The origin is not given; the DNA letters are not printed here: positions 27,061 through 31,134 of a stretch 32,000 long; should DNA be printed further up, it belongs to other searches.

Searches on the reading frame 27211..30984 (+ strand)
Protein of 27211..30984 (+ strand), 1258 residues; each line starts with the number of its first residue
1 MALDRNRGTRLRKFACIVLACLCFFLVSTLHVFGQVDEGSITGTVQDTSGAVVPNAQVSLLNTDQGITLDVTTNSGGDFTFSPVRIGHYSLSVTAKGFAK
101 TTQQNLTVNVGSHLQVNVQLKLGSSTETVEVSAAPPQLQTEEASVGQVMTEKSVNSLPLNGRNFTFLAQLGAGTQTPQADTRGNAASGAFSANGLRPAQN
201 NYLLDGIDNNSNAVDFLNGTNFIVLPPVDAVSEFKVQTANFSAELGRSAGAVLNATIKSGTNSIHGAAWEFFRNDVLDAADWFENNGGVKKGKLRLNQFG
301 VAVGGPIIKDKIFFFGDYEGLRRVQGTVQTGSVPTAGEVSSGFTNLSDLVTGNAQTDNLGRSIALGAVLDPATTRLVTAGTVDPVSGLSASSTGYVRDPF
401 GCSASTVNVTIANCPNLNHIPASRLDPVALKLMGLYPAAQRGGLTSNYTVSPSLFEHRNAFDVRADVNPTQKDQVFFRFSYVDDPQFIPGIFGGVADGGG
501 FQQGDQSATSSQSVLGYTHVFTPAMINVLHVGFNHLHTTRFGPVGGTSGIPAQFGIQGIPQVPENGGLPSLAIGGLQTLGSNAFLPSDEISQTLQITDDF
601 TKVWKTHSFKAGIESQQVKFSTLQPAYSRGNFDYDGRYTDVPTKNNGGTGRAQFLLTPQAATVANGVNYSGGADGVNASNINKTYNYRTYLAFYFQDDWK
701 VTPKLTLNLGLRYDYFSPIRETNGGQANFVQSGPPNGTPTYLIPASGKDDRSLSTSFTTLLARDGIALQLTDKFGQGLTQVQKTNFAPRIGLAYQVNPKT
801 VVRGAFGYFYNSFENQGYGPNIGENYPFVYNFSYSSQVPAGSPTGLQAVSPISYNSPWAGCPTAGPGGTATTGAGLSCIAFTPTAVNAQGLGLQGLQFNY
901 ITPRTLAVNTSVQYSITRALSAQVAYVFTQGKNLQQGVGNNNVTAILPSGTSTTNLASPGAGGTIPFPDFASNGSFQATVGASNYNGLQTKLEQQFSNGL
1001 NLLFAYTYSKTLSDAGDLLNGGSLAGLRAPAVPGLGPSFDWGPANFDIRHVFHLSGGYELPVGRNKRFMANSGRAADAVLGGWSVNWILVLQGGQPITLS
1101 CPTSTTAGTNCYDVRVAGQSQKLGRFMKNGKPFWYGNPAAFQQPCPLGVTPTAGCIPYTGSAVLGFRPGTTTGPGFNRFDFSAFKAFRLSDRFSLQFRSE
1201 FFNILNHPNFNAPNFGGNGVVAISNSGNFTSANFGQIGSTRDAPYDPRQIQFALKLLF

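Call 8: search_protein_families(library=pfam, proteins=[window:27211-30984:+], max_evalue=0.001)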
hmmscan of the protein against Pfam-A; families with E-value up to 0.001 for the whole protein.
window:27211-30984:+ (1258 aa): 7 families
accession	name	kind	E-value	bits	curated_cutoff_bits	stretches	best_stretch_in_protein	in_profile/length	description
PF25183.1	OMP_b-brl_4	-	4e-203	677.6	30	1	256-1251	1-838/838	Outer membrane beta barrel domain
PF13620.12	CarboxypepD_reg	-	6.8e-22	78.1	32.3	1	40-121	1-82/82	Carboxypeptidase regulatory-like domain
PF00593.30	TonB_dep_Rec_b-barrel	-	1e-06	29.3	27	1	584-1070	57-401/436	TonB dependent receptor-like, beta-barrel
PF13715.12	CarbopepD_reg_2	-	2.1e-06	28.1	32.2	1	41-122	1-78/88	CarboxypepD_reg-like domain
PF17210.9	SdrD_B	-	0.00016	22.2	29.7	1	45-107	16-78/112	SdrD B-like domain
PF14686.12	fn3_3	-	0.00023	21.3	24.4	1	49-114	6-73/75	Polysaccharide lyase family 4, domain II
PF07715.20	Plug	-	0.00031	21.7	23.9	0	162-250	23-104/107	TonB-dependent Receptor Plug Domain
